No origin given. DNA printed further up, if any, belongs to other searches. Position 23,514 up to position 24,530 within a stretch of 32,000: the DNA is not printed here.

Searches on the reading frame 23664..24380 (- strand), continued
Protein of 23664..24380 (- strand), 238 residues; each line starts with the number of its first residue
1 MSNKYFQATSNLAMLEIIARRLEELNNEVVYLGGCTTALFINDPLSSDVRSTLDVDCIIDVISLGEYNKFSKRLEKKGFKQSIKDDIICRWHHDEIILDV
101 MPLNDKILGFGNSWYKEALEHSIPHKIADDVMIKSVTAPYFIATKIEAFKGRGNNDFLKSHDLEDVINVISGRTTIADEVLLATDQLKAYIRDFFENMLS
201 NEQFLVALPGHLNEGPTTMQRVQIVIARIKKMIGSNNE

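Call 48: search_protein_families(library=pfam, proteins=[L003:8417-10360:+, L055:6867-7574:+, L005:1392-2621:+, L032:5212-6672:-, L063:3675-4157:-, L080:6497-7606:-, L056:3440-4399:-, L036:6959-7567:-, L035:2608-3630:-, L049:7507-8163:+], max_evalue=0.001)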
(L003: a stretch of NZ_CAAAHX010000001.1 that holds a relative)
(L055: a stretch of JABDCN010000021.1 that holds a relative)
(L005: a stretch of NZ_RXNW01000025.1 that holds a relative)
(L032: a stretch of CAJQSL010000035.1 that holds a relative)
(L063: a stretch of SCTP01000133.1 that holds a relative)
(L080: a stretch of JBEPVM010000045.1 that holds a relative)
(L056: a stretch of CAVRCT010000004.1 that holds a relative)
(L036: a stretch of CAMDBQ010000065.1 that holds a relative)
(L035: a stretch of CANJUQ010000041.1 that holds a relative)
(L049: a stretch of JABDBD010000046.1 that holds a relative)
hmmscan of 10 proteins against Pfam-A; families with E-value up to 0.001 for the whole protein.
L003:8417-10360:+ (647 aa): 1 family
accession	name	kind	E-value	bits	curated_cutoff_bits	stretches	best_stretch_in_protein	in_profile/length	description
PF06048.17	DUF927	-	4.4e-106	355.1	22.6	1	91-371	1-283/284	Domain of unknown function (DUF927)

L055:6867-7574:+ (235 aa): 1 family
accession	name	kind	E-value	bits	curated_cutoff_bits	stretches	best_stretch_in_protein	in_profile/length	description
PF19570.5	DUF6088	-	1.4e-20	74.2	25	1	24-191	2-166/172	Family of unknown function (DUF6088)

L005:1392-2621:+ (409 aa): 2 families
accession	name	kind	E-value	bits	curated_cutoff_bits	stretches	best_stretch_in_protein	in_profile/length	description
PF00589.27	Phage_integrase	-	3e-20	73.2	27.1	1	236-384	18-169/172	Phage integrase family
PF13356.12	Arm-DNA-bind_3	-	6.7e-16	58.6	27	1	10-98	1-82/83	Arm DNA-binding domain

L032:5212-6672:- (486 aa): 3 families
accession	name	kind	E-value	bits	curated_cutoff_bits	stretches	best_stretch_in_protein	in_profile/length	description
PF13749.12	HATPase_c_4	-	4.1e-28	97.6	26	1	291-377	1-89/89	Putative ATP-dependent DNA helicase recG C-terminal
PF04326.19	SLFN_AlbA_2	-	1.4e-25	90.6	25.3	1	11-124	1-116/118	Schlafen, AlbA_2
PF21247.3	Fic-like_C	-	5.9e-13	48.9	27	1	427-473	15-61/64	Filamentation induced by cAMP protein Fic-like, C-terminal domain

L063:3675-4157:- (160 aa): 1 family
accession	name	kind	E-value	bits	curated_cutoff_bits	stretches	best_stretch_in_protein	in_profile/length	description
PF19570.5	DUF6088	-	1.5e-05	25.2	25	1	26-118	14-104/172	Family of unknown function (DUF6088)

L080:6497-7606:- (369 aa): 4 families
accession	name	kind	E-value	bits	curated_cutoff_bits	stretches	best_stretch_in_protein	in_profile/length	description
PF04229.20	GrpB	-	4.7e-48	163.8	25.5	1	196-356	1-158/159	GrpB protein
PF13302.13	Acetyltransf_3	-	1.5e-29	103.9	25.4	1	35-174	1-138/138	Acetyltransferase (GNAT) domain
PF00583.31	Acetyltransf_1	-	7.7e-12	46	20.7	1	78-173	23-116/116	Acetyltransferase (GNAT) family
PF13420.13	Acetyltransf_4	-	0.00022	21.7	24.3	1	41-178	4-139/155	Acetyltransferase (GNAT) domain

L056:3440-4399:- (319 aa): 1 family
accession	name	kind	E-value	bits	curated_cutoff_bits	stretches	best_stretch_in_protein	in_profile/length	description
PF08843.17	AbiEii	-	1.3e-32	114.1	22.5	1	31-237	2-208/238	Nucleotidyl transferase AbiEii toxin, Type IV TA system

L036:6959-7567:- (202 aa): 1 family
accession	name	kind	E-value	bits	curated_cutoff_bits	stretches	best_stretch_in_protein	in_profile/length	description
PF00665.32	rve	-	5.2e-09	36.7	32.6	1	47-132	8-101/102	Integrase core domain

L035:2608-3630:- (340 aa): 1 family
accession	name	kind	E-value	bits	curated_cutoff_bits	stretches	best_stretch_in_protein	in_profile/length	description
PF08843.17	AbiEii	-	1.1e-36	127.5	22.5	1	46-321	10-237/238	Nucleotidyl transferase AbiEii toxin, Type IV TA system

L049:7507-8163:+ (218 aa): 1 family
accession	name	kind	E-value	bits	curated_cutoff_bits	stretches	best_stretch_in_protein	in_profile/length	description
PF19570.5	DUF6088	-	4.1e-21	75.9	25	1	7-175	2-167/172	Family of unknown function (DUF6088)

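Call 57: search_protein_families(library=padloc, proteins=[L015:6874-7935:+, L030:4525-5457:+, L072:6726-8069:+, L053:6776-7468:+, L077:6979-7575:+, L068:7098-7649:+, L063:4248-5312:+, L036:4794-5474:+, L059:6708-7007:+, L008:2828-3232:+], max_evalue=0.01)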
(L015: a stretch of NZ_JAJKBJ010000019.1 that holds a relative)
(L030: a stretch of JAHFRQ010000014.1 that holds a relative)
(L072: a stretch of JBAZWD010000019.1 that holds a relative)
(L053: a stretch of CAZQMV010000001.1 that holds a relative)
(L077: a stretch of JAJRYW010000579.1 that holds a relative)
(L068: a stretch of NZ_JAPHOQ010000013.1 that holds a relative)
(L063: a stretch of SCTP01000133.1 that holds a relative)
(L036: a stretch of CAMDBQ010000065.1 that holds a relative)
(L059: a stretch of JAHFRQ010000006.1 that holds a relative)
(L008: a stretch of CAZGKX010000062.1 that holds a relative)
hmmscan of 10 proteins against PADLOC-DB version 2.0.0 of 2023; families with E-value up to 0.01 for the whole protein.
L015:6874-7935:+ (353 aa): 0 families

L030:4525-5457:+ (310 aa): 0 families

L072:6726-8069:+ (447 aa): 0 families

L053:6776-7468:+ (230 aa): 1 family
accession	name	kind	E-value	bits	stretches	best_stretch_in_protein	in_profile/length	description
PDLC04712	PDC-M57A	-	0.0014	17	0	107-139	81-113/138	-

L077:6979-7575:+ (198 aa): 0 families

L068:7098-7649:+ (183 aa): 0 families

L063:4248-5312:+ (354 aa): 19 families
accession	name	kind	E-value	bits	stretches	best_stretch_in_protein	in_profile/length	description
PDLC03949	RmrA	-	1.9e-54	182.9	1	4-342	5-332/363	-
PDLC03947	RmrA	-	1.3e-46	157.2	1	2-307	12-325/383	-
PDLC03948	RmrA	-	3.1e-46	156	1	3-347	10-364/397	-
PDLC03944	RmrA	-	3.3e-46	156.1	1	3-298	8-308/384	-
PDLC03951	RmrA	-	1.1e-45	154.3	1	3-347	10-360/400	-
PDLC03952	RmrA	-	5.1e-45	152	1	3-346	24-378/395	-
PDLC03954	RmrA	-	8.9e-45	151.2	1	3-299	12-316/380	-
PDLC03953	RmrA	-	1.7e-41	140.7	1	3-348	7-355/373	-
PDLC03943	RmrA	-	5.1e-41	139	1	3-349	4-349/370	-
PDLC03945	RmrA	-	1.4e-39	134.4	1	2-298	3-318/394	-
PDLC03955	RmrA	-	1.2e-38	131.3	1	5-341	24-355/371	-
PDLC03956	RmrA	-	7e-35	118.8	1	3-305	10-319/399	-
PDLC03946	RmrA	-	1.8e-34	117.1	1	4-342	5-334/357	-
PDLC03950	RmrA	-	5.8e-30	102.5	1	4-300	5-305/369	-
PDLC04141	capP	-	4.4e-16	57.1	1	141-273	16-153/242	capP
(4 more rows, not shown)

L036:4794-5474:+ (226 aa): 9 families
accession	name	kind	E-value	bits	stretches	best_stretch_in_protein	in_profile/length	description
PDLC03954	RmrA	-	1.8e-06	25.2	1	7-72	9-73/380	-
PDLC03951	RmrA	-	2.3e-06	24.8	1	1-75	1-74/400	-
PDLC03956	RmrA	-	6.5e-06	23.5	1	5-74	5-74/399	-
PDLC03952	RmrA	-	2.4e-05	21.4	1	6-69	20-82/395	-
PDLC03948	RmrA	-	7.7e-05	19.7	1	2-70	2-69/397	-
PDLC03947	RmrA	-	8.1e-05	19.6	1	6-65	9-67/383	-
PDLC03949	RmrA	-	0.00023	18.2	1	11-68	5-61/363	-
PDLC02926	HTH_VI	-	0.00041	18.5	1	9-75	2-67/92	-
PDLC03944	RmrA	-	0.0039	14.3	1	7-56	5-53/384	-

L059:6708-7007:+ (99 aa): 0 families

L008:2828-3232:+ (134 aa): 0 families

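Call 58: search_protein_families(library=pfam, proteins=[L015:6874-7935:+, L030:4525-5457:+, L072:6726-8069:+, L053:6776-7468:+, L077:6979-7575:+, L068:7098-7649:+, L063:4248-5312:+, L036:4794-5474:+, L059:6708-7007:+, L008:2828-3232:+], max_evalue=0.01)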
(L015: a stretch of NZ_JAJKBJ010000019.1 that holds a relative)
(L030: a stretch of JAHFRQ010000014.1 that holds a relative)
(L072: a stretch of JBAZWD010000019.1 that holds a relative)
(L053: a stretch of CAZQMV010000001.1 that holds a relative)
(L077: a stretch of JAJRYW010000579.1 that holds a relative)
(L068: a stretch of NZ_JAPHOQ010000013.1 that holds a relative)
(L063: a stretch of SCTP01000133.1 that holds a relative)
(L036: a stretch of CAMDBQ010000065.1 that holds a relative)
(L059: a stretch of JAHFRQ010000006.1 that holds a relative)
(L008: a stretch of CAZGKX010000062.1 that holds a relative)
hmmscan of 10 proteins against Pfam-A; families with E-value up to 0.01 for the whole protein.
L015:6874-7935:+ (353 aa): 5 families
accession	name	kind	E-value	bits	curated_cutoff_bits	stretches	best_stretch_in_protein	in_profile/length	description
PF00589.27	Phage_integrase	-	2.7e-20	73.3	27.1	1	163-330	4-165/172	Phage integrase family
PF12167.14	Arm-DNA-bind_2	-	1.1e-13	51.4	22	1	2-38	29-65/65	Arm DNA-binding domain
PF14659.12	Phage_int_SAM_3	-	1.4e-10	41.7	22.6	1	51-107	1-57/58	Phage integrase, N-terminal SAM-like domain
PF13102.12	Phage_int_SAM_5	-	2.3e-06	28.3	22.3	1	54-139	4-93/98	Phage integrase SAM-like domain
PF22350.2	Int_EF-hand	-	0.001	19.6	29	0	26-41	2-17/37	Internalin, EF-hand domain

L030:4525-5457:+ (310 aa): 4 families
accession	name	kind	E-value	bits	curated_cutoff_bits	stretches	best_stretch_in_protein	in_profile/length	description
PF06574.18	FAD_syn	-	5.8e-52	176.1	27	1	13-166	5-158/158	FAD synthetase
PF01687.23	Flavokinase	-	1e-41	142.5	19.6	1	184-307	2-124/124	Riboflavin kinase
PF01467.32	CTP_transf_like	-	0.00013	22.6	21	1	19-169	2-132/133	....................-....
PF08218.17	Citrate_ly_lig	-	0.0075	16.4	20.9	0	109-182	101-173/182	Citrate lyase ligase C-terminal domain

L072:6726-8069:+ (447 aa): 1 family
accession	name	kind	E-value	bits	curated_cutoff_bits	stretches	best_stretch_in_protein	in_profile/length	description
PF01654.22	Cyt_bd_oxida_I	-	4.8e-166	552.9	26.2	1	10-437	1-417/418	Cytochrome bd terminal oxidase subunit I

L053:6776-7468:+ (230 aa): 1 family
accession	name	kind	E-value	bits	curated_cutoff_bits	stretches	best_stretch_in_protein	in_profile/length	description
PF13643.11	DUF4145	-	0.00025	21.5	23.1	1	114-205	2-84/88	Domain of unknown function (DUF4145)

L077:6979-7575:+ (198 aa): 0 families

L068:7098-7649:+ (183 aa): 1 family
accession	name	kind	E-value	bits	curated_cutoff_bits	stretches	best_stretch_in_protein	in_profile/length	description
PF00227.31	Proteasome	-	4.2e-28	98.7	22.4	1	5-175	3-187/189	Proteasome subunit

L063:4248-5312:+ (354 aa): 4 families
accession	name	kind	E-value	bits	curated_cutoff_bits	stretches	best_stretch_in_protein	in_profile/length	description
PF06114.19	Peptidase_M78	-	3.7e-17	62.7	22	1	154-270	2-122/123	IrrE N-terminal-like domain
PF01381.28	HTH_3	-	9.5e-10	38.8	23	1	6-60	1-55/55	Helix-turn-helix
PF13560.12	HTH_31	-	1.2e-06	29.2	27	1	2-56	2-57/64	Helix-turn-helix domain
PF12844.13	HTH_19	-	1.9e-05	24.9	30.2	1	3-53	1-51/64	Helix-turn-helix domain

L036:4794-5474:+ (226 aa): 4 families
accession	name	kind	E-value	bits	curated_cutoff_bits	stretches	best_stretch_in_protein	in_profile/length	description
PF00717.28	Peptidase_S24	-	2e-11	44.1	23.3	1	127-220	27-116/116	Peptidase S24-like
PF01381.28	HTH_3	-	5.2e-10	39.7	23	1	15-68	3-55/55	Helix-turn-helix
PF12844.13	HTH_19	-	0.00035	20.9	30.2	1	10-69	1-59/64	Helix-turn-helix domain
PF13560.12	HTH_31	-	0.0086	16.8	27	0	9-51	2-44/64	Helix-turn-helix domain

L059:6708-7007:+ (99 aa): 0 families

L008:2828-3232:+ (134 aa): 1 family
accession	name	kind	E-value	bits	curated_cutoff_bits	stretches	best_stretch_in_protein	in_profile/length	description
PF00472.26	RF-1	-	2.9e-22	79.2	35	1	16-127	4-116/116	RF-1 domain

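Call 59: find_encoding_contigs(protein=P0023, flank=8000, max_places=4)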
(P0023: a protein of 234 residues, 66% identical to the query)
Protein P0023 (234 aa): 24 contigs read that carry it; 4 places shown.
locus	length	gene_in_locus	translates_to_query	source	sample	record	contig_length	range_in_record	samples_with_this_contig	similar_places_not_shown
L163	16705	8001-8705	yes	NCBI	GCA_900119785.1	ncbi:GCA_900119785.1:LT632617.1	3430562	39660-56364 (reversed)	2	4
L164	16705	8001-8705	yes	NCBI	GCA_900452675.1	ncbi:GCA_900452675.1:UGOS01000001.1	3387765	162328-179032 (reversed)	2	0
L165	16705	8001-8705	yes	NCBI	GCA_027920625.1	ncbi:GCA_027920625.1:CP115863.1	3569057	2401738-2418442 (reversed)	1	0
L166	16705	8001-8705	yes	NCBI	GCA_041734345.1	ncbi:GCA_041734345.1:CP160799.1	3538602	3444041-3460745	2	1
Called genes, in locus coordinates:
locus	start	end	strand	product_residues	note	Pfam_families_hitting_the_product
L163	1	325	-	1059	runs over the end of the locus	PF00617:RasGEF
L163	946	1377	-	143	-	-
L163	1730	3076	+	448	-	PF01609:DDE_Tnp_1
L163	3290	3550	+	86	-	-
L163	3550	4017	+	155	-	-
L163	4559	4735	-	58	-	-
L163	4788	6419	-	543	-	PF12796:Ank_2 (faint), PF03543:Peptidase_C58 (faint)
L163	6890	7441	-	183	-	-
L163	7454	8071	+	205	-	-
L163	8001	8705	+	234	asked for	-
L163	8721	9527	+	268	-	PF00149:Metallophos, PF12850:Metallophos_2 (weak)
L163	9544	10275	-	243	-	-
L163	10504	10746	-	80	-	-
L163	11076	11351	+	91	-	PF01610:DDE_Tnp_ISL3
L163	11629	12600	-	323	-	PF08867:FRG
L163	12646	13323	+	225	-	PF01420:Methylase_S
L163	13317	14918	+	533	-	PF12161:HsdM_N, PF02384:N6_Mtase, PF07669:Eco57I (weak)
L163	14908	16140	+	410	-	PF01420:Methylase_S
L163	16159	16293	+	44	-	PF09954:DUF2188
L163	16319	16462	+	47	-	-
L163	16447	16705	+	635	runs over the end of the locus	PF04326:SLFN_AlbA_2, PF13749:HATPase_c_4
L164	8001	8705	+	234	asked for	-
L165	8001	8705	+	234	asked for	-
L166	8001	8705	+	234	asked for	-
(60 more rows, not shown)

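Call 60: search_protein_families(library=padloc, proteins=[L163:7454-8071:+, L163:8001-8705:+, L163:8721-9527:+, L163:9544-10275:-, L163:6890-7441:-, L163:10504-10746:-, L163:11629-12600:-], max_evalue=1)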
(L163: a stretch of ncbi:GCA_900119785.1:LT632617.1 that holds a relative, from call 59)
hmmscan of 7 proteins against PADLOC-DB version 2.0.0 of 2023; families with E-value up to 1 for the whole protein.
L163:7454-8071:+ (205 aa): 1 family
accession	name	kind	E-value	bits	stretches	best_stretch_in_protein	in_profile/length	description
PDLC04515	PDC-M21A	-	7.5e-41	138.1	1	26-182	57-203/205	-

L163:8001-8705:+ (234 aa): 1 family
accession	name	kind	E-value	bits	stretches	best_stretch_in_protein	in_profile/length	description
PDLC04516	PDC-M21B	-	1.1e-71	239.2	1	9-233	6-229/234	-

L163:8721-9527:+ (268 aa): 1 family
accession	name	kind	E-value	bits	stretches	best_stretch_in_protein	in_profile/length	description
PDLC04908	PDC-S10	-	0.0006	17.1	1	20-71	19-73/223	-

L163:9544-10275:- (243 aa): 4 families
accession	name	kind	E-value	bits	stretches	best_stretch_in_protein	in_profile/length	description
PDLC04993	PDC-S31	-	2.9e-27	93.5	1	17-242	13-238/245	-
PDLC04994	PDC-S31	-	3.2e-08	31.2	1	101-182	131-214/273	-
PDLC04991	PDC-S31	-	2.7e-07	28.5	1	27-180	12-152/208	-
PDLC04990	PDC-S31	-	1.2e-05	23.3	2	20-56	8-45/259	-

L163:6890-7441:- (183 aa): 0 families

L163:10504-10746:- (80 aa): 0 families

L163:11629-12600:- (323 aa): 13 families
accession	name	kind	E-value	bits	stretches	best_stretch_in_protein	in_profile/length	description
PDLC04937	PDC-S15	-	1.1e-18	65.8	2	173-318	99-240/254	-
PDLC04938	PDC-S15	-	1.3e-16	58.8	2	174-315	122-259/276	-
PDLC04933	PDC-S15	-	3.9e-14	50.8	3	176-210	85-121/286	-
PDLC04936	PDC-S15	-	2.7e-12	44.7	3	176-217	100-141/300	-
PDLC04940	PDC-S15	-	5.2e-12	43.9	1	132-247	87-200/280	-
PDLC04932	PDC-S15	-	1.1e-11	42.7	3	176-208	116-153/324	-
PDLC04931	PDC-S15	-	5.9e-10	37.4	1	149-216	108-172/282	-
PDLC04926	PDC-S15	-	3e-08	31.1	2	173-208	92-127/300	-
PDLC04927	PDC-S15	-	7e-08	29.7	2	175-206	92-123/422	-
PDLC04934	PDC-S15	-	7.7e-08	29.8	1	174-209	123-161/416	-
PDLC04929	PDC-S15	-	0.00031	18.7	1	163-207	91-133/308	-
PDLC04930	PDC-S15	-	0.0011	16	1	176-204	89-117/380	-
PDLC04939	PDC-S15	-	0.0086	13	1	158-205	73-115/487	-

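Call 61: search_dna_similar(query=window:23664-24380:-, collection=plasmids, mode=protein, max_evalue=0.001, max_rows=40, rows=spread)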
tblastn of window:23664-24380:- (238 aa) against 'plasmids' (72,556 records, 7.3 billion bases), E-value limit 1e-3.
Records with a match: 117; places in all: 120; records where one place covers at least 80% of the query: 103.
Best place of each record, by identity: <60% 117.
By first word of the organism name: Rhizobium 20; Bradyrhizobium 18; Agrobacterium 12; Acinetobacter 12; Pseudomonas 12; Sinorhizobium 5; Neorhizobium 3; Duffyella 3; Hymenobacter 3; Deinococcus 3; and 21 more.
By predicted mobility (MOB-suite, as given by PLSDB): conjugative 46; non-mobilizable 44; mobilizable 27.
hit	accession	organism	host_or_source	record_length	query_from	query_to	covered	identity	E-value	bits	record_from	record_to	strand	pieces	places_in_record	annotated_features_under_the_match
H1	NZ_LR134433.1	Legionella adelaidensis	environmental,Cooling tower water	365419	10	225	91%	49.3%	8e-68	233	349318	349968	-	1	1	hypothetical protein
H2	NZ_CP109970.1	Agrobacterium salinitolerans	-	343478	12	228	91%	41.6%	2e-46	171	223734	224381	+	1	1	hypothetical protein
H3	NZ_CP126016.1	Bradyrhizobium japonicum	Glycine max,soybean,root nodule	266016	12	228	91%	40.6%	2e-46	171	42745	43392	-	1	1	hypothetical protein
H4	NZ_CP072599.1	Duffyella gerundensis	Prunus dulcis,Inner leaf tissues of ...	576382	6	233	96%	38.5%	2e-42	160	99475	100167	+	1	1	hypothetical protein (x3)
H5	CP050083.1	Rhizobium leguminosarum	Trifolium pratense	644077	12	228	91%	40.2%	2e-44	166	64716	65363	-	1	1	hypothetical protein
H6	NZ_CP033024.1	Agrobacterium fabrum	Prunus sp.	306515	12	236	95%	38.3%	5e-45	167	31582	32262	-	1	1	nucleotidyl transferase AbiEii/AbiGii toxin family protein | protein phosphatase 2C domain-containing protein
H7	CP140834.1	Rhizobium ruizarguesonis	Trifolium pratense,whole organism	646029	12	228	91%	39.7%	6e-44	164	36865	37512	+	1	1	hypothetical protein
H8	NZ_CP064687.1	Bradyrhizobium sp. 4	Acmispon strigosus,cell culture,root ...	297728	12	228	91%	39.3%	7e-42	158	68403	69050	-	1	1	hypothetical protein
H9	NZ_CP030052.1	Bradyrhizobium guangdongense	peanut,cell culture,roots of peanut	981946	14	232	92%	38.5%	1e-34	171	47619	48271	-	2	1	hypothetical protein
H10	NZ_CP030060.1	Bradyrhizobium sp. CCBAU 53351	Arachis hypogaea,Microbe,nodule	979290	14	232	92%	38.5%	1e-34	171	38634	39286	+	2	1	none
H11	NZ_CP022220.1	Bradyrhizobium guangxiense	peanut,cell culture,roots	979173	14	232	92%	38.5%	1e-34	171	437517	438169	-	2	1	hypothetical protein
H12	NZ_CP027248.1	Acinetobacter pittii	Homo sapiens,Pure Culture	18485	12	231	92%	37.9%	1e-43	163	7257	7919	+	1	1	hypothetical protein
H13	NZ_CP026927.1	Agrobacterium tumefaciens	Medicago sativa,from a crown gall tumor ...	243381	12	228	91%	38.4%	2e-42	160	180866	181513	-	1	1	hypothetical protein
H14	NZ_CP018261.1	Acinetobacter haemolyticus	Homo sapiens,blood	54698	8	231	94%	36.7%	1e-36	143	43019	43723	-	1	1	hypothetical protein | serine/threonine protein phosphatase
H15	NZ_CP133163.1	Acinetobacter sp. A22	bacteria,antimony mine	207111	8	231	94%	36.7%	1e-36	143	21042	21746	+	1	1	hypothetical protein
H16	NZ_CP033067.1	Pseudoalteromonas agarivorans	cell culture,sea water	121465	9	232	94%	36.5%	2e-33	134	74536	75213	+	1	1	nucleotidyl transferase AbiEii/AbiGii toxin family protein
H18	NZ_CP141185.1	Hymenobacter sp. GOD-10R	single cell,Crepidiastrum sonchifolium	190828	1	215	90%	37.5%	7e-43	161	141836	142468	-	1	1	hypothetical protein (x2)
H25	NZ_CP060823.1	Cylindrospermopsis curvispora GIHE-G1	Water for algae observation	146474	7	232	95%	34.1%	2e-39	151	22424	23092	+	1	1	nucleotidyl transferase AbiEii/AbiGii toxin family protein | hypothetical protein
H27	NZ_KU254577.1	Pseudomonas aeruginosa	-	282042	2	232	97%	33.2%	2e-35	139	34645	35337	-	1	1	hypothetical protein | MarR family transcriptional regulator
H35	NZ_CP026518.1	Deinococcus sp. NW-56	whole organism,water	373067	10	232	94%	30.9%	5e-31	127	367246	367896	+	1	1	hypothetical protein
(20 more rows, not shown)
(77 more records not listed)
